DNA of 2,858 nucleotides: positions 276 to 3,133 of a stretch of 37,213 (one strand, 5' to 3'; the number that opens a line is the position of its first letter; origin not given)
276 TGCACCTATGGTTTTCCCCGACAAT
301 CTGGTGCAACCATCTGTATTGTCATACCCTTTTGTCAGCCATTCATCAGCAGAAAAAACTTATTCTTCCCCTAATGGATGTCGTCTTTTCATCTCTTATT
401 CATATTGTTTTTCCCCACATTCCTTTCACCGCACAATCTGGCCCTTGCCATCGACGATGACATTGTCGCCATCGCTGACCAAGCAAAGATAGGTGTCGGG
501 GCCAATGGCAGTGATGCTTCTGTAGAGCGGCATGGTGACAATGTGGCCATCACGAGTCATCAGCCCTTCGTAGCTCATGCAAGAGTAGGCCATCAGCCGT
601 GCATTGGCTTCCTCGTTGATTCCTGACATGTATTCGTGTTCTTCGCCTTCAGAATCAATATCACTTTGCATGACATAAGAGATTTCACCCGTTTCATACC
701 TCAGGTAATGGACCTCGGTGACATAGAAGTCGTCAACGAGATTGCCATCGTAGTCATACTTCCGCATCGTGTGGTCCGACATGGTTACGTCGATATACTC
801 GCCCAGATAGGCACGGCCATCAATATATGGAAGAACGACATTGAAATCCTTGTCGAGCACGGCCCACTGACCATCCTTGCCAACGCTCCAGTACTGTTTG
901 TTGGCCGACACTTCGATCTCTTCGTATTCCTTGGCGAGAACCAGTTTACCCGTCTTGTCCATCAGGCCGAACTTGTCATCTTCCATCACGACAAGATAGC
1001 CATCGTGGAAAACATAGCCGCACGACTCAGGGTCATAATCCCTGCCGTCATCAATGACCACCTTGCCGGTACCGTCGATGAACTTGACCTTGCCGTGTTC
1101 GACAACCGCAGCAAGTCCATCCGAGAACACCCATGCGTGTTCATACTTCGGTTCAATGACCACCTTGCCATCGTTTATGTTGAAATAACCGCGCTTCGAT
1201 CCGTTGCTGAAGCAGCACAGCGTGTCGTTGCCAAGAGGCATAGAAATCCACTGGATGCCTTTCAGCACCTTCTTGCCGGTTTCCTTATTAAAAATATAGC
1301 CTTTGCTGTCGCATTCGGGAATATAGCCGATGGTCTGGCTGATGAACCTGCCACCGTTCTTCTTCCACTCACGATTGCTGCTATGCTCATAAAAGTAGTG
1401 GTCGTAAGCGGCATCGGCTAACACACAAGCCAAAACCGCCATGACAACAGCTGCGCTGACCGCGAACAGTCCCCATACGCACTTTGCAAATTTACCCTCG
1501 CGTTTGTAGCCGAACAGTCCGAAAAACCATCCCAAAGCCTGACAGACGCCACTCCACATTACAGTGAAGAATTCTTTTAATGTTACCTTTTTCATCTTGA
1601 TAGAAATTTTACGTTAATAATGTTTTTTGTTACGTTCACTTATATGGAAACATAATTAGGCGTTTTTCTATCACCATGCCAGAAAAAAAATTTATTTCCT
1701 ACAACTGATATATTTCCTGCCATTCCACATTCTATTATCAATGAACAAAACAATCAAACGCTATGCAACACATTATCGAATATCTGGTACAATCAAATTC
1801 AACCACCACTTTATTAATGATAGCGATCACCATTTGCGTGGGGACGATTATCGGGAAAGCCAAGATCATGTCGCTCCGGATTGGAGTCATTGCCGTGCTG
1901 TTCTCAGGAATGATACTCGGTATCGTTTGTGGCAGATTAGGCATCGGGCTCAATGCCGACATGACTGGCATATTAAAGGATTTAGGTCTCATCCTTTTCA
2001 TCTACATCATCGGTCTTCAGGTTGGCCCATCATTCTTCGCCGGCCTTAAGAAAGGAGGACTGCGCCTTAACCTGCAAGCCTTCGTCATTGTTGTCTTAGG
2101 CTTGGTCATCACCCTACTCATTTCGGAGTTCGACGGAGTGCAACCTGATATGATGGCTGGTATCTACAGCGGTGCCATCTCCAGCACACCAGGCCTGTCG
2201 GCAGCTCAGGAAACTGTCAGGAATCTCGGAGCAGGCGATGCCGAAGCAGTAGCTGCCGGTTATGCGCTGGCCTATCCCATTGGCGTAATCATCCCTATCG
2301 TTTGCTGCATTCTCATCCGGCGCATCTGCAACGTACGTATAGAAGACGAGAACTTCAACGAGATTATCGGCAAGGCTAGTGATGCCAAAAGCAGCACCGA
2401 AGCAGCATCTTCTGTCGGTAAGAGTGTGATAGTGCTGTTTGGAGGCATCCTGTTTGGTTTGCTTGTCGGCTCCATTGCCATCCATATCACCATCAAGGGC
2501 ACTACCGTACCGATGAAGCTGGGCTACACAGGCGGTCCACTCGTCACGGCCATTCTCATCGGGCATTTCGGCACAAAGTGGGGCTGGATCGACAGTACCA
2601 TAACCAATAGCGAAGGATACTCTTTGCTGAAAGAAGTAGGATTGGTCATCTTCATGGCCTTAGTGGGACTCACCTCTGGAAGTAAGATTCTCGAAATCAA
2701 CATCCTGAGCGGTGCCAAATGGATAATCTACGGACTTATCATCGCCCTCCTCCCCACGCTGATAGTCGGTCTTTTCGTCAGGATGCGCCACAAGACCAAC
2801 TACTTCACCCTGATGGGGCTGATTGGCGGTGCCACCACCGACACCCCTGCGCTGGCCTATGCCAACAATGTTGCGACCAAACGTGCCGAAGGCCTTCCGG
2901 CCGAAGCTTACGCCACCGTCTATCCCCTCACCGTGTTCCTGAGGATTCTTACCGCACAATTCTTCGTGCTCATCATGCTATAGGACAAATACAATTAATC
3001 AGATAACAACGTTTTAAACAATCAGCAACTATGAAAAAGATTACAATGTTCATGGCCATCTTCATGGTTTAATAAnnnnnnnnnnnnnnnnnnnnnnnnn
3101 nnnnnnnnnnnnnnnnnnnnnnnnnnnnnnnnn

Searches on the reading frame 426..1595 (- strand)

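Call 63: search_protein_families(library=pfam, proteins=[window:426-1595:-], max_evalue=0.01)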
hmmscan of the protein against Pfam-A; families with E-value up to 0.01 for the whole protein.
window:426-1595:- (389 aa): 1 family
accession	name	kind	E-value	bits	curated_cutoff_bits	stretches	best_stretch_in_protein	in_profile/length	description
PF14903.11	WG_beta_rep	-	1e-16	61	25.6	1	136-169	2-34/35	WG containing repeat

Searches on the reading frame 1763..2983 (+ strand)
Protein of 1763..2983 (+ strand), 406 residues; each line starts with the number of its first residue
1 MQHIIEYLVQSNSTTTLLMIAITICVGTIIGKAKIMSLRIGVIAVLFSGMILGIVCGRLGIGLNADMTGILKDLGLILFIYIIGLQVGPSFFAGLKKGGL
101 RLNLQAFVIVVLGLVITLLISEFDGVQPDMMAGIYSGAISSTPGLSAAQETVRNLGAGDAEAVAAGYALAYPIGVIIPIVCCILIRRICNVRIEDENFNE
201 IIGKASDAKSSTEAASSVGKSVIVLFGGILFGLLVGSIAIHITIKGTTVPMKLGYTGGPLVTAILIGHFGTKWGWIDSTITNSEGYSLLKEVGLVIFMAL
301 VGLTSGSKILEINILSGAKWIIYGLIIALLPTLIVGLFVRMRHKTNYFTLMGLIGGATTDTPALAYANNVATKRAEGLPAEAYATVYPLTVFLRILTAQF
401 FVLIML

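Call 63: search_protein_families(library=pfam, proteins=[window:1763-2983:+], max_evalue=0.01)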
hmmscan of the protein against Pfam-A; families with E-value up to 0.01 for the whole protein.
window:1763-2983:+ (406 aa): 1 family
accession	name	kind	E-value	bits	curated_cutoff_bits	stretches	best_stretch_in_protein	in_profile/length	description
PF06826.17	Asp-Al_Ex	-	8.3e-66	221.4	27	2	20-186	2-166/167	Predicted Permease Membrane Region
